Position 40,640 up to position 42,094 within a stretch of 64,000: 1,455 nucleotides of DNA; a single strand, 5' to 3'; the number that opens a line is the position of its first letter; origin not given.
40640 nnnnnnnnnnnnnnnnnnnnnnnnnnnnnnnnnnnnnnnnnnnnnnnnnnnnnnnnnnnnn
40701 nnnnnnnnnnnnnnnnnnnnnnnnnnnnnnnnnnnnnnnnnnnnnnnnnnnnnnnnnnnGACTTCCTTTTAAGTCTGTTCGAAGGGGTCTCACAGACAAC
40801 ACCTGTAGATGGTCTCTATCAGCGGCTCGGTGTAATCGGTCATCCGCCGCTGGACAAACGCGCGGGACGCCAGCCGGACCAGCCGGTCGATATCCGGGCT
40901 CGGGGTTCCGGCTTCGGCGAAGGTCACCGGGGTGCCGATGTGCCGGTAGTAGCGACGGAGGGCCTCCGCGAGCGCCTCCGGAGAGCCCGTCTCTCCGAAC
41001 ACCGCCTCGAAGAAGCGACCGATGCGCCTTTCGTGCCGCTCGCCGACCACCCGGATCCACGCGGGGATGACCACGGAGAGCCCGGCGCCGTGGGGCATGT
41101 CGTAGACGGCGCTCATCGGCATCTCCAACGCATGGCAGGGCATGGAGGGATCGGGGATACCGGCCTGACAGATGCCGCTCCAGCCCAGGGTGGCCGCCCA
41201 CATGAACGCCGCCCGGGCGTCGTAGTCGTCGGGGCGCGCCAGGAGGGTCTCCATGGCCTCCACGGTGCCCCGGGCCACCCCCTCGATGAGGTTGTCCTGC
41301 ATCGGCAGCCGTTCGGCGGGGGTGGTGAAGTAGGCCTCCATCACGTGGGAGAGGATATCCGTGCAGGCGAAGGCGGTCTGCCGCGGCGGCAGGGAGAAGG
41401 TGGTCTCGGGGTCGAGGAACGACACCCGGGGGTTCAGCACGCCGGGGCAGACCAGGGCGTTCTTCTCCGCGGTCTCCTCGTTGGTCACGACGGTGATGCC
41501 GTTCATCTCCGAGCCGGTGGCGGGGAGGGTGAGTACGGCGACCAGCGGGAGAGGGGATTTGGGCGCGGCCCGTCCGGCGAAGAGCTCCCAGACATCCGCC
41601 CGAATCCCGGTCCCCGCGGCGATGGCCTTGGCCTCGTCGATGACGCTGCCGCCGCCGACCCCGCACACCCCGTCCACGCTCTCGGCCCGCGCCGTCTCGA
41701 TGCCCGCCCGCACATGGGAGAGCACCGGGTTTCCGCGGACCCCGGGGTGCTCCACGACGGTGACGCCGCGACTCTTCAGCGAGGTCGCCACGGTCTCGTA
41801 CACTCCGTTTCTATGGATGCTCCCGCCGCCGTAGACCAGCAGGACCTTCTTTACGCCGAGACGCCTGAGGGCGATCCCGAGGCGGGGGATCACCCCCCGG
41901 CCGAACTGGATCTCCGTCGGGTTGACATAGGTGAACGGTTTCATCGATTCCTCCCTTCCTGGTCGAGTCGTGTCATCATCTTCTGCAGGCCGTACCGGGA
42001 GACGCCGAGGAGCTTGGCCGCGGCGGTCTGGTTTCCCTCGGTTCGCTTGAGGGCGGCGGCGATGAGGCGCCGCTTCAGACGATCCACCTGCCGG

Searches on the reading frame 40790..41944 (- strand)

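Call 63: search_protein_families(library=pfam, proteins=[window:40790-41944:-], max_evalue=0.0001)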
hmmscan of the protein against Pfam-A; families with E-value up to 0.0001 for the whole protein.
window:40790-41944:- (384 aa): 3 families
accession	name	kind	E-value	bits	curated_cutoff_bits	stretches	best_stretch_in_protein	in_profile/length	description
PF00465.25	Fe-ADH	-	3.4e-43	147.6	31.3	1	9-179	1-168/168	Iron-containing alcohol dehydrogenase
PF25137.1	ADH_Fe_C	-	2.9e-25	89.5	27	1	191-376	2-186/194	Fe-containing alcohol dehydrogenase family, C-terminal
PF13685.12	Fe-ADH_2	-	6.6e-13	49.4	28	1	14-114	2-99/149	Iron-containing alcohol dehydrogenase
